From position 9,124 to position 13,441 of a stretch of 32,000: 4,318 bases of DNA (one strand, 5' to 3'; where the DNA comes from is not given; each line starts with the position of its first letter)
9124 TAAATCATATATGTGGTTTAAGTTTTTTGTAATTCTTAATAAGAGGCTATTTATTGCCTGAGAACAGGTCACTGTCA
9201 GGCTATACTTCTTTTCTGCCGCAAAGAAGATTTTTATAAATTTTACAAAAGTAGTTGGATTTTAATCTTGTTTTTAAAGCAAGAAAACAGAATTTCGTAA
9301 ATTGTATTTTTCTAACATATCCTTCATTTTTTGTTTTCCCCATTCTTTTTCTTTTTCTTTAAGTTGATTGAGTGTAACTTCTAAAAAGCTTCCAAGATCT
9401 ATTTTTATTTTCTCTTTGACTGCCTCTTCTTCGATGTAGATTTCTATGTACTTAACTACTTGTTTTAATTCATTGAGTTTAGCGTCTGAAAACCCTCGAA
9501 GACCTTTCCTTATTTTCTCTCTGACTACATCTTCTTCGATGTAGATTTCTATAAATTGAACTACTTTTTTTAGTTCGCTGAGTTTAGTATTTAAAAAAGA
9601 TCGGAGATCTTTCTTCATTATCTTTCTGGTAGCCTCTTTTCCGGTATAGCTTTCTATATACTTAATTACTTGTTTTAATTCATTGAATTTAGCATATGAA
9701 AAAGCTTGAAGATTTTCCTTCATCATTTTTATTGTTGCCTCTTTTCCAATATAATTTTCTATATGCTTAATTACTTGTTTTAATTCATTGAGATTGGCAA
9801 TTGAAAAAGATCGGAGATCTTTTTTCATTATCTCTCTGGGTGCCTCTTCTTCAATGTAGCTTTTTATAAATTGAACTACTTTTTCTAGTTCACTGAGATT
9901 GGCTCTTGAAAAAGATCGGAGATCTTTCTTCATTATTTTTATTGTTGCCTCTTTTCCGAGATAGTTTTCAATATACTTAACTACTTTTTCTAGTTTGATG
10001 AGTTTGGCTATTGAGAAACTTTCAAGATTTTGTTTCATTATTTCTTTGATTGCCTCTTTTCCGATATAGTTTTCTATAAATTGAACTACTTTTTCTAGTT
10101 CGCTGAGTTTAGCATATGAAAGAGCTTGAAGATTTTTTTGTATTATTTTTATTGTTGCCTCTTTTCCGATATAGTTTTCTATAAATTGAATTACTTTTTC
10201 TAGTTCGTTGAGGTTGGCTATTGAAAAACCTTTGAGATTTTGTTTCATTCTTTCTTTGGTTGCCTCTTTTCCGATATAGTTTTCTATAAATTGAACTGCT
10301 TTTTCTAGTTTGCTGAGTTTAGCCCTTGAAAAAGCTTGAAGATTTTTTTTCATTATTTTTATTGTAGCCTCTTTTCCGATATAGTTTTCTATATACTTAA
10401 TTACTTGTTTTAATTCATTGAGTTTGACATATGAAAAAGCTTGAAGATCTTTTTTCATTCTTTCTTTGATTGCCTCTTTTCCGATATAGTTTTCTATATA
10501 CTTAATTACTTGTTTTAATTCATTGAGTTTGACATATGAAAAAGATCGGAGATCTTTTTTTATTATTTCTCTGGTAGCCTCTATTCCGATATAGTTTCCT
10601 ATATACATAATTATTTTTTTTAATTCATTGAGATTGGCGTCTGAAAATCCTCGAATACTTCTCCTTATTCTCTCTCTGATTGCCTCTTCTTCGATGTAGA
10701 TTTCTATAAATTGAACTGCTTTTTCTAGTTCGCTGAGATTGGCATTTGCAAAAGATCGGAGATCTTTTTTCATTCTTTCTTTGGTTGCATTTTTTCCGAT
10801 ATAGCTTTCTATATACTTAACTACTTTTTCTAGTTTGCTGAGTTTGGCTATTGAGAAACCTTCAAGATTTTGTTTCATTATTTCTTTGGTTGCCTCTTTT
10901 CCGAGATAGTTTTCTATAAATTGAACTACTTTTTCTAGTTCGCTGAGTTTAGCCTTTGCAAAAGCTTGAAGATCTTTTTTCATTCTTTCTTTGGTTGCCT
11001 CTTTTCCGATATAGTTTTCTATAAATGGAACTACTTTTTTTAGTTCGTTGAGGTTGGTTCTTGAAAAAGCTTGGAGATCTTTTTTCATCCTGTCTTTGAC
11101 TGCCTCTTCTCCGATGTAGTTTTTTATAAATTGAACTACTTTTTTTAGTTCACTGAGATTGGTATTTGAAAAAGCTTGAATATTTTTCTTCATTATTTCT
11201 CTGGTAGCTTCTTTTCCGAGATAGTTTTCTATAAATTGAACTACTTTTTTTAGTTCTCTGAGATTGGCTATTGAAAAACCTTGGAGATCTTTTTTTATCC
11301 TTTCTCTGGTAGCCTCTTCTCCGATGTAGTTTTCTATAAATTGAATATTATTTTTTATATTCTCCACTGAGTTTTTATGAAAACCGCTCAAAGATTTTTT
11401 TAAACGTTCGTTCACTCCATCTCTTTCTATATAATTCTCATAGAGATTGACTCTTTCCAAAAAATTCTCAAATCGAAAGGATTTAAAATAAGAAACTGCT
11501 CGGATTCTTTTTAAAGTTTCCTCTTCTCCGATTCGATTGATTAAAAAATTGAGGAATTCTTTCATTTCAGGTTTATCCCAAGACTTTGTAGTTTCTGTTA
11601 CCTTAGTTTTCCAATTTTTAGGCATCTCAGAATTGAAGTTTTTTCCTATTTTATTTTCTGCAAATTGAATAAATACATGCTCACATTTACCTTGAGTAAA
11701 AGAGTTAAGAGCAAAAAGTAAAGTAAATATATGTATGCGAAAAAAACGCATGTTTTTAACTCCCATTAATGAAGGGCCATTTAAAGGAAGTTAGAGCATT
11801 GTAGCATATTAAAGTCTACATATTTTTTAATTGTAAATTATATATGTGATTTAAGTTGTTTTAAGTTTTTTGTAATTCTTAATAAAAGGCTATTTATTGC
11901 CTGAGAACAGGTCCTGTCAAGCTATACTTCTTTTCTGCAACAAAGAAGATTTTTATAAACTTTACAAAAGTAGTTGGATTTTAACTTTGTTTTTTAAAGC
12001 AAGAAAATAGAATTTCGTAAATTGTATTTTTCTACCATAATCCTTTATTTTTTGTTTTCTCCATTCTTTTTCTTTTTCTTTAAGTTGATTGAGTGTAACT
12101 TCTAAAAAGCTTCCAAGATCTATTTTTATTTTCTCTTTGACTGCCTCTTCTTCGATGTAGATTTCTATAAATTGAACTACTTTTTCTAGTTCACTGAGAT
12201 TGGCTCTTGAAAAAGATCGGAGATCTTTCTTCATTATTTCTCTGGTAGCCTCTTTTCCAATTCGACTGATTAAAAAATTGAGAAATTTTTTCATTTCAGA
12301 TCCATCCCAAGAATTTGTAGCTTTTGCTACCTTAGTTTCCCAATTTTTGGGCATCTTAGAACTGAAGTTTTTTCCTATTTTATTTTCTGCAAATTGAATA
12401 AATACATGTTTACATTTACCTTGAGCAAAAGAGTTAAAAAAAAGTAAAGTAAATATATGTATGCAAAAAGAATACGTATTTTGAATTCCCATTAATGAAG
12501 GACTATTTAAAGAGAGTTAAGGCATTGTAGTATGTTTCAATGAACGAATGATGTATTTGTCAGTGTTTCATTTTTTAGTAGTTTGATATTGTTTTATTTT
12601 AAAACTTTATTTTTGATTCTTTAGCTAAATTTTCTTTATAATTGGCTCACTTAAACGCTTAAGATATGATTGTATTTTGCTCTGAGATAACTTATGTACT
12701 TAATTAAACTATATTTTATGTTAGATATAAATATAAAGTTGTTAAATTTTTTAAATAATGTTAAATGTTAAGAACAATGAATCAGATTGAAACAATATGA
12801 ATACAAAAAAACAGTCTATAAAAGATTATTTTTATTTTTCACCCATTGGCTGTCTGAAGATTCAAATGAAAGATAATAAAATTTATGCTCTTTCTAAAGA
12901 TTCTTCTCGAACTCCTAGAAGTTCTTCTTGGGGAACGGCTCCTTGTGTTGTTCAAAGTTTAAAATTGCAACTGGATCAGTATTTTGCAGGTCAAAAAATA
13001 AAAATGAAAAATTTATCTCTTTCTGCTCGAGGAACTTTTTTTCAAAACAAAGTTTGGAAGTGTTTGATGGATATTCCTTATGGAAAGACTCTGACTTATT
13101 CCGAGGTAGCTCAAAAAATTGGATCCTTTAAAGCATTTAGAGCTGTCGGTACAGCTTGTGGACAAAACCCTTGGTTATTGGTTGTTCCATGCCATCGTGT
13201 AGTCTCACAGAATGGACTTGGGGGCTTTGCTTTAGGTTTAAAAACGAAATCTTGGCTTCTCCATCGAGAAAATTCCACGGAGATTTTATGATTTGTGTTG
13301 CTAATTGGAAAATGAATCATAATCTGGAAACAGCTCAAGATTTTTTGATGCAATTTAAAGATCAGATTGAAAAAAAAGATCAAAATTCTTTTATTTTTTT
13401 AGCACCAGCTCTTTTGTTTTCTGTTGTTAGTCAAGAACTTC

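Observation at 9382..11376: Rigid 35-aa register with one hypervariable column at the repeat junction: candidate modular recognition code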

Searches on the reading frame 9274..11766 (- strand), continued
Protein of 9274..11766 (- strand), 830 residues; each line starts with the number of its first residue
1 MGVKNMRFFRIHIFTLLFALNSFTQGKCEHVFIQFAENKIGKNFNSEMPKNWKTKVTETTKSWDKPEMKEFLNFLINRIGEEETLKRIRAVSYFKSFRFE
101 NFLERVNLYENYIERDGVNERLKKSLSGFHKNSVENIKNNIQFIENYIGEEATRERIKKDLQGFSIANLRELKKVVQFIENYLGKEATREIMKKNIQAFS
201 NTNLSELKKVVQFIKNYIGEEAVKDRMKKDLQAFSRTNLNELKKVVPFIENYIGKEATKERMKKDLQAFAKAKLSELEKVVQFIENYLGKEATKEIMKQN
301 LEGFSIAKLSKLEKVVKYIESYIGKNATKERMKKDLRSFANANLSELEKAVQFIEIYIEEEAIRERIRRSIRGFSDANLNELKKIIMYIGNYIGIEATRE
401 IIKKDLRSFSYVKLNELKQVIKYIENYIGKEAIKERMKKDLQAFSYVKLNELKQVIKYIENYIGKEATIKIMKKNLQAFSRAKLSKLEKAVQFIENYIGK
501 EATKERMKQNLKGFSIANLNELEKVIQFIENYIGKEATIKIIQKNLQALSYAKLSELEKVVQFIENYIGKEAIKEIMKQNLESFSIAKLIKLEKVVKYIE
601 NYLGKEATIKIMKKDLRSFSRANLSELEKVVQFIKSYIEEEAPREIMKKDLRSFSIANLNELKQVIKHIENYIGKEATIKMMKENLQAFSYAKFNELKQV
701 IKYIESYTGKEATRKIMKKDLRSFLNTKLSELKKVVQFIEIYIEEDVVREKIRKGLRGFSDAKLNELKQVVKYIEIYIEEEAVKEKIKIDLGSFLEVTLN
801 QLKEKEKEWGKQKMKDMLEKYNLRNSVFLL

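Call 75: search_protein_families(library=pfam, proteins=[P0061, P0054, P0115, P0129, P0060, P0096, P0073, P0043, P0116, P0059], max_evalue=0.0001)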
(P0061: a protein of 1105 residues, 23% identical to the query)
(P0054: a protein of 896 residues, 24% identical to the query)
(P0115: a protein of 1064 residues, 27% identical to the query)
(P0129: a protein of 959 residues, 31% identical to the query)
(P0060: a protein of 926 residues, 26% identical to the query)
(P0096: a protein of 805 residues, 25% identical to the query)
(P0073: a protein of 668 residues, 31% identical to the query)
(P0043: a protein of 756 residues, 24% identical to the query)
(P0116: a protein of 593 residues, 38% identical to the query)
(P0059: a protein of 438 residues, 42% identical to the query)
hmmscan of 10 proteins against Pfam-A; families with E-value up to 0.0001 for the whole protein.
P0061 (1105 aa): 0 families

P0054 (896 aa): 0 families

P0115 (1064 aa): 0 families

P0129 (959 aa): 2 families
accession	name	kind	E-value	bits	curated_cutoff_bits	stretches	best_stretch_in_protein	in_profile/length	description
PF02536.19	mTERF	-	4.9e-10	39.3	23.1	0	640-737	135-227/314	mTERF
PF22448.1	RepB_primase_C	-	9.4e-05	22.6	26.1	0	324-362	11-48/54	RepB DNA-primase C-terminal helical domain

P0060 (926 aa): 2 families
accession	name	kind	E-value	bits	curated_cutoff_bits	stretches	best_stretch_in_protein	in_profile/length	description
PF23866.1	DUF7224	-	1.4e-07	32.1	27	0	386-437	10-60/143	Domain of unknown function (DUF7224)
PF01434.24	Peptidase_M41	-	2.5e-06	27.9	29.9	0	675-748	82-158/191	Peptidase family M41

P0096 (805 aa): 0 families

P0073 (668 aa): 5 families
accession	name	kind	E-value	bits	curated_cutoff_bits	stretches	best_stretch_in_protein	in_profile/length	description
PF00023.36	Ank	-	2.9e-41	137.6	21.1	2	363-394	2-33/33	Ankyrin repeat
PF13637.12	Ank_4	-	5.8e-38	128.5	22.7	5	341-383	8-50/50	Ankyrin repeats (many copies)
PF12796.13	Ank_2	-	1.4e-36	125.4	27.3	3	340-426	7-90/90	Ankyrin repeats (3 copies)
PF13606.12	Ank_3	-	1.4e-25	86.6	22.3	0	363-391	2-30/30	Ankyrin repeat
PF13857.12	Ank_5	-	4.6e-25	87.9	27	2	349-401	1-54/56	Ankyrin repeats (many copies)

P0043 (756 aa): 0 families

P0116 (593 aa): 2 families
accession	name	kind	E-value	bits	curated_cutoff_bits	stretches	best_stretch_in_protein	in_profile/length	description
PF00570.28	HRDC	-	1.2e-47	160.1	23.8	3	519-585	2-68/68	HRDC domain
PF18741.7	MTES_1575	-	3.2e-15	56.4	38.2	1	261-349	3-96/96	REase_MTES_1575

P0059 (438 aa): 0 families
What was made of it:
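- One member is fused to ankyrin repeats (call 75).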

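Call 76: search_protein_families(library=pfam, proteins=[P0070, P0138, P0077, P0143, P0117, P0075, P0130, P0072, P0125, P0042], max_evalue=0.0001)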
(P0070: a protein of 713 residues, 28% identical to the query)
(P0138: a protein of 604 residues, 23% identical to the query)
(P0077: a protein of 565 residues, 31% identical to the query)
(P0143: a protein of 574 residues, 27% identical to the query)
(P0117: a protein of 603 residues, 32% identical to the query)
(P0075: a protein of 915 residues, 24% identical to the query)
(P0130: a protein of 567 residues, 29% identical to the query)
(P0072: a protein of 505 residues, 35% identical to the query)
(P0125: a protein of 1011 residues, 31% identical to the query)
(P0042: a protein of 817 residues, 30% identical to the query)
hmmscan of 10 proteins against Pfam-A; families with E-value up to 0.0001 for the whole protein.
P0070 (713 aa): 0 families

P0138 (604 aa): 0 families

P0077 (565 aa): 0 families

P0143 (574 aa): 0 families

P0117 (603 aa): 0 families

P0075 (915 aa): 0 families

P0130 (567 aa): 0 families

P0072 (505 aa): 0 families

P0125 (1011 aa): 2 families
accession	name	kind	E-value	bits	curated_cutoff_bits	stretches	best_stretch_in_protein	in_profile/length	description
PF02536.19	mTERF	-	5.2e-23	81.9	23.1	2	631-834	36-188/314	mTERF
PF04695.18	Pex14_N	-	2.1e-08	34.1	23.2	0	547-566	26-45/46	Pex14 N-terminal domain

P0042 (817 aa): 3 families
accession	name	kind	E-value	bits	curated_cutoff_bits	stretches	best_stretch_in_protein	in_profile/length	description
PF02536.19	mTERF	-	1.9e-11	43.9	23.1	1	332-506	72-237/314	mTERF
PF09409.15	PUB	-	6.9e-06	26.3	34.3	0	482-515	41-62/82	PUB domain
PF03816.19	LytR_cpsA_psr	-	4.3e-05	24.2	24.6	0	607-649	39-82/150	LytR_cpsA_psr family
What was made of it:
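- P0125 scores 81.9 bits, P0042 43.9 and P0129 39.3, against a cut-off of 23.1 (calls 75, 76).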

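Call 77: search_solved_structures(query=P0125, max_evalue=1, show_alignments=3)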
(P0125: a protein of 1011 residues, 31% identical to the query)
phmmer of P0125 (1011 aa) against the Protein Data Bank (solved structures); distinct sequences matched with E-value up to 1: 0.
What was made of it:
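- Tried and rejected: P0125 gave no hit against PDB sequences (call 77).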

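Call 95: search_protein_families(library=ncbifam, proteins=[window:9274-11766:-, P0116, P0125, P0008], max_evalue=0.01)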
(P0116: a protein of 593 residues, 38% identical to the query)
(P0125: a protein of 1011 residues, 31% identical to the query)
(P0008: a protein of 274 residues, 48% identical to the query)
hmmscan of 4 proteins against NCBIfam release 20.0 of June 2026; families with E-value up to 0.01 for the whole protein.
window:9274-11766:- (830 aa): 4 families
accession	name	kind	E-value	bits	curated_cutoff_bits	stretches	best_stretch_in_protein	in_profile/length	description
NF047985.1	TomO_WD1278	equivalog_domain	4.4e-06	25.2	350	0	191-240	65-112/670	host RNA manipulator TomO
NF007803.0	PRK10509.1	equivalog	1.6e-05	25.1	75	0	366-408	13-56/64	bacterioferritin-associated ferredoxin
NF041308.1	AvrBs3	equivalog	0.00072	17.5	1000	1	173-713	329-867/1181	type III secretion system effector avirulence protein AvrBs3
NF041533.1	trans_reg_TagK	equivalog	0.0053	16.6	270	0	419-494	9-83/178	transcriptional regulator TagK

P0116 (593 aa): 3 families
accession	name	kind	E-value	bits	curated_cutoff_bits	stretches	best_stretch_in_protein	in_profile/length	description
TIGR01389.1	recQ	equivalog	9.7e-38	130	640.2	3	514-588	517-591/591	DNA helicase RecQ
NF008279.0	PRK11057.1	equivalog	9.1e-36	123.5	1015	3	518-593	532-607/608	ATP-dependent DNA helicase RecQ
TIGR01388.1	rnd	equivalog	5.4e-05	22.6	298.95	0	447-517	212-279/363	ribonuclease D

P0125 (1011 aa): 1 family
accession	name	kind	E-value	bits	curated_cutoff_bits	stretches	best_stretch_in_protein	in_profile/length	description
NF041307.1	AvrBs1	subfamily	0.00045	19.1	400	0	602-660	208-260/435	AvrBs1/Avra family type III secretion system effector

P0008 (274 aa): 0 families
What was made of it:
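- NCBIfam gives a weak AvrBs3 hit (call 95).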

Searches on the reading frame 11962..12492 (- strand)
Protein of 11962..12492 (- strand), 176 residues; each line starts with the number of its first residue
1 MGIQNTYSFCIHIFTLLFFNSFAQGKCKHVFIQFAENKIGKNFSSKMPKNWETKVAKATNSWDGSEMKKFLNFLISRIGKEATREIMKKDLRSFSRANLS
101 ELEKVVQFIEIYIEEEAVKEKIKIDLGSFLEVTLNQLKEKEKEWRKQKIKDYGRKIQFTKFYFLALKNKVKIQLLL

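Call 6: search_protein_families(library=pfam, proteins=[window:11962-12492:-], max_evalue=1)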
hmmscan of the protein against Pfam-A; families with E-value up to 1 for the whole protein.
window:11962-12492:- (176 aa): 2 families
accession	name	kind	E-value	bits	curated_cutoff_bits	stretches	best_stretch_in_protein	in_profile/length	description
PF23030.1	SCAF11-like_C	-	0.0042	18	27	1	76-123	41-90/95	SCAF11-like, C-terminal domain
PF24693.1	DUF7660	-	0.049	14.2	27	1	123-152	2-31/73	Family of unknown function (DUF7660)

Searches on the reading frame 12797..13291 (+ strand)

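Call 25: search_protein_families(library=pfam, proteins=[window:12797-13291:+], max_evalue=0.001)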
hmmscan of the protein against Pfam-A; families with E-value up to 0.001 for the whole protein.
window:12797-13291:+ (164 aa): 1 family
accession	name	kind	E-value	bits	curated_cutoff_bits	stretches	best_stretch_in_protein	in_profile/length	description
PF01035.26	DNA_binding_1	-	2.5e-30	104.6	27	1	82-159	2-80/81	6-O-methylguanine DNA methyltransferase, DNA binding domain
